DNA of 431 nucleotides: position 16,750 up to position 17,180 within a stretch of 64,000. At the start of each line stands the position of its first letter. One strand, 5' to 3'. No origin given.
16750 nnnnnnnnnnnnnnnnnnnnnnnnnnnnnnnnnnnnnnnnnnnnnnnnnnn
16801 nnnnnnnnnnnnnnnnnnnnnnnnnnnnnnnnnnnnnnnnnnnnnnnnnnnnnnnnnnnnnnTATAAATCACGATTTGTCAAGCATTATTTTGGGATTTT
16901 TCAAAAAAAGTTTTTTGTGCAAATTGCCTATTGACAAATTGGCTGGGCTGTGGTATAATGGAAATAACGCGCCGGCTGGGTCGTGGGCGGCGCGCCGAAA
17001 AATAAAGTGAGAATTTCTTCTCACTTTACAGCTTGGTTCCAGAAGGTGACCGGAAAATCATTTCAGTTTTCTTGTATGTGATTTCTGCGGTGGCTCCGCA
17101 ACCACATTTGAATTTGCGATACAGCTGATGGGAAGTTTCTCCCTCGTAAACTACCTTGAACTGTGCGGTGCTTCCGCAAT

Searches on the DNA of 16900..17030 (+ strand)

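Call 63: search_dna_similar(query=window:16900-17030:+, collection=phages, mode=distant, max_evalue=0.01, max_rows=25)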
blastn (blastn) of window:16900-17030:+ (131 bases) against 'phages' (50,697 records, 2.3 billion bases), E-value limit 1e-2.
Records with a match: 5; places in all: 5; records where one place covers at least 80% of the query: 0.
Best place of each record, by identity: 95-99% 1; 80-90% 4.
By first word of the organism name: Brevibacillus 3; Phage 1; Bacteriophage 1.
By host as written in the record: Brevibacillus laterosporus 3; - 2.
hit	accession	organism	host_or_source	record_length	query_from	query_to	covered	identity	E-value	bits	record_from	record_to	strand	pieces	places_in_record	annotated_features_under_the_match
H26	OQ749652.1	Phage Phass-1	human gut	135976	13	62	38%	80.0%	3e-3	46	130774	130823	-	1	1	hypothetical protein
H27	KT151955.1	Brevibacillus phage Jenst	Brevibacillus laterosporus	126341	2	40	30%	87.5%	3e-3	47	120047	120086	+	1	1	none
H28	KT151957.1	Brevibacillus phage SecTim467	Brevibacillus laterosporus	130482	2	40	30%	87.5%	3e-3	47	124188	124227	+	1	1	none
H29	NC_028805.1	Brevibacillus phage Jenst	Brevibacillus laterosporus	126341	2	40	30%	87.5%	3e-3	47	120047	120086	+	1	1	none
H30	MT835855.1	Bacteriophage sp.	human fecal samples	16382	13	39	21%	96.3%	9e-3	46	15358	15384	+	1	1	record has no annotation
